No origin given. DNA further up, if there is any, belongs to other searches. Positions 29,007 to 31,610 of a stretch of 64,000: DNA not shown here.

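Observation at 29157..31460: Single ORF fusing glucose-6-phosphate dehydrogenase with 6-phosphogluconate dehydrogenase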

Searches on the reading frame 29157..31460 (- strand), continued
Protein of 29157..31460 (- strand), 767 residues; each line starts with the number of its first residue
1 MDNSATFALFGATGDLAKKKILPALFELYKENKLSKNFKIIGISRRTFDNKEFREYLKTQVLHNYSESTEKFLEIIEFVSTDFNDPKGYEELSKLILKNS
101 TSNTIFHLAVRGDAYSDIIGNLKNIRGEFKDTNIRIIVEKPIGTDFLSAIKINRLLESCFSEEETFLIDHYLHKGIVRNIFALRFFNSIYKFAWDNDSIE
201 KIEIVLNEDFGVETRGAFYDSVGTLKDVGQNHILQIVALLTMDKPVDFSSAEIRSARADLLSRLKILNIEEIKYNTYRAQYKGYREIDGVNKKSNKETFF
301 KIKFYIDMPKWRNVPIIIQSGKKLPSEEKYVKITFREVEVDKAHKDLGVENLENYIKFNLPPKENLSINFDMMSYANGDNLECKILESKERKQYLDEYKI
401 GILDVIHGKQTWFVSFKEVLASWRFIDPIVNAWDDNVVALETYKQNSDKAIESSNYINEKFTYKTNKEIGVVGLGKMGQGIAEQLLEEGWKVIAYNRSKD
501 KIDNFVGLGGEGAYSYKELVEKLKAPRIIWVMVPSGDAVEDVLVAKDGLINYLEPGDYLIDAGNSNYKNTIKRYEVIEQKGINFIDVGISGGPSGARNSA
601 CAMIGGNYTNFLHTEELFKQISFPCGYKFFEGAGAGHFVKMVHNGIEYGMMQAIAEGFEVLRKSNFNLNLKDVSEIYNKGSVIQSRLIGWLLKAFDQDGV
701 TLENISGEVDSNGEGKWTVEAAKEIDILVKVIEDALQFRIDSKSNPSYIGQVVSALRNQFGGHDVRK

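Call 6: find_homologous_proteins(query=window:29160-31460:-)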
Query window:29160-31460:- (767 aa): 2091 proteins with E <= 0.001 among 8000 candidates; the best 120 are listed.
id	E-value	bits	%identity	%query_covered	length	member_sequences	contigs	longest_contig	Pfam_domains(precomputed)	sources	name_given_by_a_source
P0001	0.0e+0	1267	99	75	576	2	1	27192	PF02781.22,PF03446.22,PF02826.26,PF00479.29,PF03807.24,PF01488.27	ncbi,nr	ncbi:MAG: NAD(P)-binding domain-containing protein [Candidatus Dojkabacteria bacterium]|nr:NAD(P)-bi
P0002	5.9e-257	873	52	99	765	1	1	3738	PF02781.22,PF03446.22,PF00393.25,PF00479.29,PF03807.24,PF01488.27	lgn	-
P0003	5.7e-217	741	46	99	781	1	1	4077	PF02781.22,PF03446.22,PF00393.25,PF00479.29,PF03807.24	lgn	-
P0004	3.0e-215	735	46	100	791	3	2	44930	PF02781.22,PF03446.22,PF02826.26,PF00393.25,PF00479.29,PF03807.24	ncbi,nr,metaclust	ncbi:MAG: hypothetical protein A2857_04720 [Candidatus Levybacteria bacterium RIFCSPHIGHO2_01_FULL_3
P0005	8.3e-214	730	45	99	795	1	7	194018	PF02781.22,PF03446.22,PF02826.26,PF00393.25,PF00479.29,PF03807.24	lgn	-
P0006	1.0e-212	726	45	100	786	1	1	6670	PF02781.22,PF03446.22,PF02826.26,PF00393.25,PF00479.29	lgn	-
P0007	1.5e-212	726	45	99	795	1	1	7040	PF02781.22,PF03446.22,PF02826.26,PF00393.25,PF00479.29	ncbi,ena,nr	ncbi:MAG TPA: glucose-6-phosphate dehydrogenase [Candidatus Levybacteria bacterium]|nr:glucose-6-pho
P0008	1.9e-212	726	46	99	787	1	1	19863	PF02781.22,PF03446.22,PF02826.26,PF00393.25,PF00479.29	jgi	jgi:glucose-6-phosphate 1-dehydrogenase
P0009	4.2e-212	724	45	99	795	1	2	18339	PF02781.22,PF03446.22,PF02826.26,PF00393.25,PF00479.29,PF03807.24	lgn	-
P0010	5.2e-211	721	45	99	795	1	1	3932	PF02781.22,PF03446.22,PF02826.26,PF00393.25,PF00479.29,PF03807.24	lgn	-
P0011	7.8e-210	717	44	99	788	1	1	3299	PF02781.22,PF03446.22,PF02826.26,PF00393.25,PF00479.29,PF03807.24,PF01488.27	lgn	-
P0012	7.8e-209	714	44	99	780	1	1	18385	PF02781.22,PF03446.22,PF00393.25,PF00479.29,PF03807.24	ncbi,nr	ncbi:MAG: glucose-6-phosphate dehydrogenase [Candidatus Azambacteria bacterium]|nr:glucose-6-phospha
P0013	3.7e-208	711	44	100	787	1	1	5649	PF02781.22,PF03446.22,PF00393.25,PF00479.29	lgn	-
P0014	4.0e-208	711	44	99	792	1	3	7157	PF02781.22,PF03446.22,PF02826.26,PF00393.25,PF00479.29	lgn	-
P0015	1.7e-207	709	45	99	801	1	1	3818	PF02781.22,PF03446.22,PF02826.26,PF00393.25,PF00479.29,PF03807.24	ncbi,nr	ncbi:MAG: glucose-6-phosphate dehydrogenase [Candidatus Taylorbacteria bacterium]|nr:glucose-6-phosp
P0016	9.6e-207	707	46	99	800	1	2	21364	PF02781.22,PF03446.22,PF02826.26,PF00393.25,PF00479.29,PF01488.27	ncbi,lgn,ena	-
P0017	1.3e-206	706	44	100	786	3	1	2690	PF02781.22,PF03446.22,PF02826.26,PF00393.25,PF00479.29,PF03807.24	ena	-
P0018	1.7e-206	706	44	99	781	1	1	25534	PF02781.22,PF03446.22,PF02826.26,PF00393.25,PF00479.29,PF01488.27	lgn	-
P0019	3.9e-206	705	43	99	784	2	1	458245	PF02781.22,PF03446.22,PF00393.25,PF00479.29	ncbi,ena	-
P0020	4.8e-206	704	44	99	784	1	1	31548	PF02781.22,PF03446.22,PF02826.26,PF00393.25,PF00479.29,PF03807.24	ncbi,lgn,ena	-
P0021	5.5e-206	704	44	99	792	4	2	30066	PF02781.22,PF03446.22,PF00393.25,PF00479.29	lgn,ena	-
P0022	6.1e-206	704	43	99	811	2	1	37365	PF02781.22,PF03446.22,PF00393.25,PF00479.29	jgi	jgi:glucose-6-phosphate 1-dehydrogenase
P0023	1.5e-205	703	43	99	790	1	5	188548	PF02781.22,PF03446.22,PF00393.25,PF00479.29,PF03807.24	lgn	-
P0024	2.3e-205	702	45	99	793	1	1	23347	PF02781.22,PF03446.22,PF02826.26,PF00393.25,PF00479.29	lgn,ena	-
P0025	3.5e-205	702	43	100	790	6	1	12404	PF02781.22,PF03446.22,PF02826.26,PF00393.25,PF00479.29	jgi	jgi:glucose-6-phosphate 1-dehydrogenase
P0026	3.5e-205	702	44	99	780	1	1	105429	PF02781.22,PF03446.22,PF00393.25,PF00479.29,PF03807.24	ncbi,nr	ncbi:glucose-6-phosphate dehydrogenase [Candidatus Azambacteria bacterium]|nr:glucose-6-phosphate de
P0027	4.1e-205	701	45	99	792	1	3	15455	PF02781.22,PF03446.22,PF02826.26,PF00393.25,PF00479.29,PF03807.24,PF01488.27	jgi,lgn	jgi:glucose-6-phosphate 1-dehydrogenase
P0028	6.3e-205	701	45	99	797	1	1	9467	PF02781.22,PF03446.22,PF02826.26,PF00393.25,PF00479.29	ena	-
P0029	9.6e-205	700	43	99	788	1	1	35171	PF02781.22,PF03446.22,PF02826.26,PF00393.25,PF00479.29,PF03807.24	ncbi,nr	ncbi:glucose-6-phosphate dehydrogenase [Candidatus Roizmanbacteria bacterium]|nr:glucose-6-phosphate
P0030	3.5e-204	698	44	99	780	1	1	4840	PF02781.22,PF02558.23,PF03446.22,PF02826.26,PF00393.25,PF00479.29,PF03807.24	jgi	-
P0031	8.3e-204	697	45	99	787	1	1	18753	PF02781.22,PF03446.22,PF00393.25,PF00479.29,PF03807.24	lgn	-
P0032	4.7e-203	694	44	100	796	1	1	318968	PF02781.22,PF03446.22,PF00393.25,PF00479.29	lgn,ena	-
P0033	6.5e-203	694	44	100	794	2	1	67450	PF02781.22,PF03446.22,PF02826.26,PF00393.25,PF00479.29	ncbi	-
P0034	1.6e-202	693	42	99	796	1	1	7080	PF02781.22,PF03446.22,PF02826.26,PF00393.25,PF00479.29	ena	-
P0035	5.6e-202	691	44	100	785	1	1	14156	PF02781.22,PF03446.22,PF02826.26,PF00393.25,PF00479.29,PF03807.24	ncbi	-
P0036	5.7e-202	691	43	99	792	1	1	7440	PF02781.22,PF03446.22,PF02826.26,PF00393.25,PF00479.29,PF03807.24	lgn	-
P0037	1.1e-201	690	44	99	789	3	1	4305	PF02781.22,PF03446.22,PF00393.25,PF00479.29,PF01488.27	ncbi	-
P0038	1.3e-201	690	43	99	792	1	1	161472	PF02781.22,PF03446.22,PF02826.26,PF00393.25,PF00479.29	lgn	-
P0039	1.4e-201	690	44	99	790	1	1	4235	PF02781.22,PF03446.22,PF02826.26,PF00393.25,PF00479.29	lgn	-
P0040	2.8e-201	689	43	99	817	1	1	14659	PF02781.22,PF03446.22,PF02826.26,PF00393.25,PF00479.29,PF03807.24,PF01488.27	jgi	jgi:glucose-6-phosphate 1-dehydrogenase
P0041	3.0e-201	689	44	99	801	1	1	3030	PF02781.22,PF03446.22,PF02826.26,PF00393.25,PF00479.29,PF03807.24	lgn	-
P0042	3.3e-201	688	45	99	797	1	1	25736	PF02781.22,PF03446.22,PF02826.26,PF00393.25,PF00479.29,PF03807.24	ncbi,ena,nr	ncbi:glucose-6-phosphate dehydrogenase [Patescibacteria group bacterium]|nr:glucose-6-phosphate dehy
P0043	4.2e-201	688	43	99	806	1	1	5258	PF02781.22,PF03446.22,PF00393.25,PF00479.29,PF03807.24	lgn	-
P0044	4.5e-201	688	45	99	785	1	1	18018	PF02781.22,PF03446.22,PF02826.26,PF00393.25,PF00479.29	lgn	-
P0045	6.9e-201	687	43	100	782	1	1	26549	PF02781.22,PF03446.22,PF02826.26,PF00393.25,PF00479.29,PF03807.24,PF01488.27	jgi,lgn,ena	-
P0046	8.2e-201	687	43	99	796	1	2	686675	PF02781.22,PF03446.22,PF00393.25,PF00479.29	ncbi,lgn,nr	ncbi:MAG: glucose-6-phosphate dehydrogenase [Candidatus Magasanikbacteria bacterium]|nr:glucose-6-ph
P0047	1.2e-200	687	43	99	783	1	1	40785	PF02781.22,PF03446.22,PF00393.25,PF00479.29,PF03807.24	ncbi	-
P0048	4.6e-200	685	42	99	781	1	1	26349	PF02781.22,PF03446.22,PF00393.25,PF00479.29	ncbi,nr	ncbi:glucose-6-phosphate dehydrogenase [Candidatus Uhrbacteria bacterium]|nr:glucose-6-phosphate deh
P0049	7.0e-200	684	44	99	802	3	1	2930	PF02781.22,PF03446.22,PF00393.25,PF00479.29,PF03807.24,PF01488.27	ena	-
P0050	9.2e-200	684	44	99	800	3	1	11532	PF02781.22,PF03446.22,PF00393.25,PF00479.29,PF03807.24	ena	-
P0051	1.0e-199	683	44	99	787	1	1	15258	PF02781.22,PF03446.22,PF02826.26,PF00393.25,PF00479.29,PF01488.27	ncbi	-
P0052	1.1e-199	683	42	99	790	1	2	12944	PF02781.22,PF03446.22,PF00393.25,PF00479.29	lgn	-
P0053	1.3e-199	683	44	100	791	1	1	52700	PF02781.22,PF03446.22,PF02826.26,PF00393.25,PF00479.29,PF01488.27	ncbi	-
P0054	1.4e-199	683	44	99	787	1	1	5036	PF02781.22,PF03446.22,PF02826.26,PF00393.25,PF00479.29,PF03807.24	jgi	jgi:glucose-6-phosphate 1-dehydrogenase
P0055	2.6e-199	682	44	100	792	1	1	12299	PF02781.22,PF03446.22,PF02826.26,PF00393.25,PF00479.29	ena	-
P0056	2.9e-199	682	43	99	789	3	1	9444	PF02781.22,PF03446.22,PF02826.26,PF00393.25,PF00479.29,PF03807.24,PF01488.27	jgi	jgi:glucose-6-phosphate 1-dehydrogenase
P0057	3.0e-199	682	44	99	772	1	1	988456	PF02781.22,PF03446.22,PF02826.26,PF00393.25,PF00479.29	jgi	jgi:glucose-6-phosphate 1-dehydrogenase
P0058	5.0e-199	681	43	100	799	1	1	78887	PF02781.22,PF03446.22,PF02826.26,PF00393.25,PF00479.29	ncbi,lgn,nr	ncbi:glucose-6-phosphate dehydrogenase [Candidatus Uhrbacteria bacterium]|nr:glucose-6-phosphate deh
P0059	8.4e-199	680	44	100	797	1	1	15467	PF02781.22,PF03446.22,PF02826.26,PF00393.25,PF00479.29,PF03807.24,PF01488.27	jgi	-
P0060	2.8e-198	679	43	99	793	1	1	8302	PF02781.22,PF03446.22,PF02826.26,PF00393.25,PF00479.29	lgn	-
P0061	3.7e-198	678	44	99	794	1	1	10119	PF02781.22,PF03446.22,PF02826.26,PF00393.25,PF00479.29,PF03807.24,PF01488.27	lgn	-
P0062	6.3e-198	678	43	100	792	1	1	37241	PF02781.22,PF03446.22,PF00393.25,PF00479.29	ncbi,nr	ncbi:MAG: glucose-6-phosphate dehydrogenase [Coriobacteriia bacterium]|nr:glucose-6-phosphate dehydr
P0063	6.8e-198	677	44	99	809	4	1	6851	PF02781.22,PF03446.22,PF00393.25,PF00479.29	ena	-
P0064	2.0e-197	676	43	98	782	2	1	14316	PF02781.22,PF03446.22,PF00393.25,PF00479.29,PF03807.24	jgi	jgi:glucose-6-phosphate 1-dehydrogenase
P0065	2.1e-197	676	44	100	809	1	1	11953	PF02781.22,PF03446.22,PF00393.25,PF00479.29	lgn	-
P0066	3.2e-197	675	42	100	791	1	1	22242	PF02781.22,PF03446.22,PF02826.26,PF00393.25,PF00479.29,PF03807.24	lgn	-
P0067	3.8e-197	675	43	99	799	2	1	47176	PF02781.22,PF03446.22,PF00393.25,PF00479.29,PF03807.24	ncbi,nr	ncbi:MAG: glucose-6-phosphate dehydrogenase [Candidatus Peribacter sp.]|nr:glucose-6-phosphate dehyd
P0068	4.1e-197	675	44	99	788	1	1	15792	PF02781.22,PF03446.22,PF00393.25,PF00479.29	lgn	-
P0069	4.5e-197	675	42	100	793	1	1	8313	PF02781.22,PF03446.22,PF00393.25,PF00479.29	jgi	jgi:glucose-6-phosphate 1-dehydrogenase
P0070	5.1e-197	675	42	99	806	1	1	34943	PF02781.22,PF03446.22,PF02826.26,PF00393.25,PF00479.29,PF01488.27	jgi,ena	-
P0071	7.7e-197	674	42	100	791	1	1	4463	PF02781.22,PF03446.22,PF00393.25,PF00479.29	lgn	-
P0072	1.0e-196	674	44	99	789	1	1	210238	PF02781.22,PF03446.22,PF02826.26,PF00393.25,PF00479.29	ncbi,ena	-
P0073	1.0e-196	674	43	99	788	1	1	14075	PF02781.22,PF03446.22,PF00393.25,PF00479.29,PF03807.24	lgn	-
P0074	2.0e-196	673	41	99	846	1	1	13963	PF02781.22,PF03446.22,PF02826.26,PF00393.25,PF00479.29,PF03807.24,PF01488.27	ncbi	-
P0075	2.8e-196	672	45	99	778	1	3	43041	PF02781.22,PF03446.22,PF00393.25,PF00479.29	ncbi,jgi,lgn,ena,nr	ncbi:hypothetical protein COU91_03115 [Candidatus Saccharibacteria bacterium CG10_big_fil_rev_8_21_1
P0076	3.0e-196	672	44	99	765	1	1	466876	PF02781.22,PF03446.22,PF02826.26,PF00393.25,PF00479.29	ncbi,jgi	ncbi:MAG: glucose-6-phosphate dehydrogenase [Patescibacteria group bacterium]|jgi:glucose-6-phosphat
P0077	3.4e-196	672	42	99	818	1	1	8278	PF02781.22,PF03446.22,PF02826.26,PF00393.25,PF00479.29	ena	-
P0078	7.4e-196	671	43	100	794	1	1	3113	PF02781.22,PF02254.25,PF03446.22,PF02826.26,PF00393.25,PF00479.29,PF03807.24,PF01488.27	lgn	-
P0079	1.5e-195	670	43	99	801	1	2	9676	PF02781.22,PF03446.22,PF00393.25,PF00479.29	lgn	-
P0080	2.6e-195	669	43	99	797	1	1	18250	PF02781.22,PF03446.22,PF02826.26,PF00393.25,PF00479.29,PF03807.24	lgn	-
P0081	8.3e-195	667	44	95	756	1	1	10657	PF02781.22,PF03446.22,PF02826.26,PF00393.25,PF00479.29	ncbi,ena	-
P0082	9.5e-195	667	43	99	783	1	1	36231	PF02781.22,PF03446.22,PF00393.25,PF00479.29,PF03807.24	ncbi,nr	ncbi:MAG: glucose-6-phosphate dehydrogenase [Coriobacteriia bacterium]|nr:glucose-6-phosphate dehydr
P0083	1.1e-194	667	43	99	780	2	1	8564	PF02781.22,PF03446.22,PF00393.25,PF00479.29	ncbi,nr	ncbi:glucose-6-phosphate dehydrogenase [Candidatus Saccharibacteria bacterium]|nr:glucose-6-phosphat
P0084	1.2e-194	667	43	99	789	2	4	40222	PF02781.22,PF03446.22,PF00393.25,PF00479.29,PF03807.24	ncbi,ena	-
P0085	2.5e-194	666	42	100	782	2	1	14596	PF02781.22,PF03446.22,PF00393.25,PF00479.29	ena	-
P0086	3.3e-194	665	42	99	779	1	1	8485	PF02781.22,PF03446.22,PF00393.25,PF00479.29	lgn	-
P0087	4.0e-194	665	42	100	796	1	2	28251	PF02781.22,PF03446.22,PF00393.25,PF00479.29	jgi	jgi:glucose-6-phosphate 1-dehydrogenase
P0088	9.0e-194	664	44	98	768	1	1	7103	PF02781.22,PF03446.22,PF02826.26,PF00393.25,PF00479.29,PF03807.24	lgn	-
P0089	1.1e-193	663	43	99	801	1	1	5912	PF02781.22,PF03446.22,PF00393.25,PF00479.29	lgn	-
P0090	1.6e-193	663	41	99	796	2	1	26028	PF02781.22,PF03446.22,PF02826.26,PF00393.25,PF00479.29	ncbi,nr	ncbi:MAG: glucose-6-phosphate dehydrogenase [bacterium]|nr:glucose-6-phosphate dehydrogenase [bacter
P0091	2.6e-193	662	43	99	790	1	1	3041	PF02781.22,PF03446.22,PF02826.26,PF00393.25,PF00479.29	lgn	-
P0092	2.7e-193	662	42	99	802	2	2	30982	PF02781.22,PF03446.22,PF00393.25,PF00479.29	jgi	-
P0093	3.2e-193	662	41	99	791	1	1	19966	PF02781.22,PF03446.22,PF00393.25,PF00479.29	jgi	jgi:glucose-6-phosphate 1-dehydrogenase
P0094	4.4e-193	662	41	100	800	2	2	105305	PF02781.22,PF03446.22,PF02826.26,PF00393.25,PF00479.29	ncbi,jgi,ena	-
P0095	4.5e-193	661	42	99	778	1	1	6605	PF02781.22,PF03446.22,PF02826.26,PF00393.25,PF00479.29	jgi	jgi:glucose-6-phosphate 1-dehydrogenase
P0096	7.2e-193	661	43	98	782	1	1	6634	PF02781.22,PF03446.22,PF00393.25,PF00479.29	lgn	-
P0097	7.7e-193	661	43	99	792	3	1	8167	PF02781.22,PF03446.22,PF02826.26,PF00393.25,PF00479.29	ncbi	-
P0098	8.8e-193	661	43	100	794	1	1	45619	PF02781.22,PF03446.22,PF00393.25,PF00479.29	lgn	-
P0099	1.1e-192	660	43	100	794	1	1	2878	PF02781.22,PF03446.22,PF02826.26,PF00393.25,PF00479.29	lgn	-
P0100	1.8e-192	660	42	99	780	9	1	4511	PF02781.22,PF03446.22,PF00393.25,PF00479.29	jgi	jgi:glucose-6-phosphate 1-dehydrogenase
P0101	1.9e-192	659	42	99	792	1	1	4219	PF02781.22,PF03446.22,PF00393.25,PF00479.29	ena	-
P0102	2.1e-192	659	43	99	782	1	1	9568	PF02781.22,PF03446.22,PF02826.26,PF00393.25,PF00479.29,PF01488.27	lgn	-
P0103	6.2e-192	658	43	100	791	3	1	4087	PF02781.22,PF03446.22,PF00393.25,PF00479.29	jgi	jgi:glucose-6-phosphate 1-dehydrogenase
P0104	7.6e-192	657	42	99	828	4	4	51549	PF02781.22,PF03446.22,PF02826.26,PF00393.25,PF00479.29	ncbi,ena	ncbi:MAG: phosphogluconate dehydrogenase (NAD(+)-dependent, decarboxylating) [Patescibacteria group 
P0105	9.7e-192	657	44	99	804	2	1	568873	PF02781.22,PF03446.22,PF00393.25,PF00479.29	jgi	jgi:glucose-6-phosphate 1-dehydrogenase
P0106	1.1e-191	657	42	100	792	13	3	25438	PF02781.22,PF03446.22,PF00393.25,PF00479.29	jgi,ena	-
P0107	1.5e-191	656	43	98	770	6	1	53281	PF02781.22,PF03446.22,PF02826.26,PF00393.25,PF00479.29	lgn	-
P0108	2.6e-191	656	42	100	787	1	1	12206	PF02781.22,PF03446.22,PF02826.26,PF00393.25,PF00479.29,PF01488.27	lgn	-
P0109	4.5e-191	655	42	99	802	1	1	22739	PF02781.22,PF03446.22,PF02826.26,PF00393.25,PF00479.29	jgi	-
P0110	5.9e-191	654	42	100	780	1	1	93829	PF02781.22,PF03446.22,PF00393.25,PF00479.29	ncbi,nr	ncbi:MAG: glucose-6-phosphate dehydrogenase [Candidatus Doudnabacteria bacterium]|nr:glucose-6-phosp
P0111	6.2e-191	654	43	99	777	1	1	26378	PF02781.22,PF03446.22,PF00393.25,PF00479.29,PF03807.24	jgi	jgi:glucose-6-phosphate 1-dehydrogenase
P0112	6.6e-191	654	44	98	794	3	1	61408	PF02781.22,PF03446.22,PF00393.25,PF00479.29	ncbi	ncbi:MAG: glucose-6-phosphate dehydrogenase [Coriobacteriia bacterium]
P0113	6.8e-191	654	42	99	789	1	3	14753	PF02781.22,PF03446.22,PF02826.26,PF00393.25,PF00479.29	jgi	jgi:glucose-6-phosphate 1-dehydrogenase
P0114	7.1e-191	654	42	99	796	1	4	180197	PF02781.22,PF03446.22,PF02826.26,PF00393.25,PF00479.29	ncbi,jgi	jgi:glucose-6-phosphate 1-dehydrogenase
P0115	7.3e-191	654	43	99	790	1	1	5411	PF02781.22,PF03446.22,PF02826.26,PF00393.25,PF00479.29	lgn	-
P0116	8.0e-191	654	42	99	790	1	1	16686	PF02781.22,PF03446.22,PF00393.25,PF00479.29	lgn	-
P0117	8.0e-191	654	43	99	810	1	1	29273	PF02781.22,PF03446.22,PF00393.25,PF00479.29,PF03807.24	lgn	-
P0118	9.1e-191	654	42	99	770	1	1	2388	PF02781.22,PF03446.22,PF02826.26,PF00393.25,PF00479.29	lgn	-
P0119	1.0e-190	654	42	100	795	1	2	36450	PF02781.22,PF03446.22,PF02826.26,PF00393.25,PF00479.29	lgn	-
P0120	1.2e-190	654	43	99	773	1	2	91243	PF02781.22,PF03446.22,PF02826.26,PF00393.25,PF00479.29,PF03807.24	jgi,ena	jgi:glucose-6-phosphate 1-dehydrogenase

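Call 20: find_encoding_contigs(protein=P0001, flank=10000, max_places=4)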
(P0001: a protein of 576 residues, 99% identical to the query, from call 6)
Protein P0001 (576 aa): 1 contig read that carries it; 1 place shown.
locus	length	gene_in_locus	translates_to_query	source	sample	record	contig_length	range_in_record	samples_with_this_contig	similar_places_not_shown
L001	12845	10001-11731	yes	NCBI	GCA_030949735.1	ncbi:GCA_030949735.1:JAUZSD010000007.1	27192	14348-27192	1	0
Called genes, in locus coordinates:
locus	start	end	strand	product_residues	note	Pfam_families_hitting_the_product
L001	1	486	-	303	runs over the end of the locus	PF00231:ATP-synt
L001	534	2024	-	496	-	PF02874:ATP-synt_ab_N, PF00006:ATP-synt_ab, PF00306:ATP-synt_ab_C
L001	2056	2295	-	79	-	PF00213:OSCP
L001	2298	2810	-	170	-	PF00430:ATP-synt_B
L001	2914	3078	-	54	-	-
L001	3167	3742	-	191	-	PF00119:ATP-synt_A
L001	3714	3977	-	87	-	-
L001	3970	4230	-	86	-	PF09527:ATPase_gene1 (weak)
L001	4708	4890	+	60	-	-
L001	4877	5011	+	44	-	-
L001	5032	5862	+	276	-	-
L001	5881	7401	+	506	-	-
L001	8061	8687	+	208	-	PF17963:Big_9 (faint), PF17892:Cadherin_5 (faint), PF17803:Cadherin_4 (weak)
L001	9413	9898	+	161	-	-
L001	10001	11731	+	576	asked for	PF00479:G6PD_N, PF02781:G6PD_C, PF02826:2-Hacid_dh_C, PF01488:Shikimate_DH (weak), PF03446:NAD_binding_2, PF03807:F420_oxidored (weak)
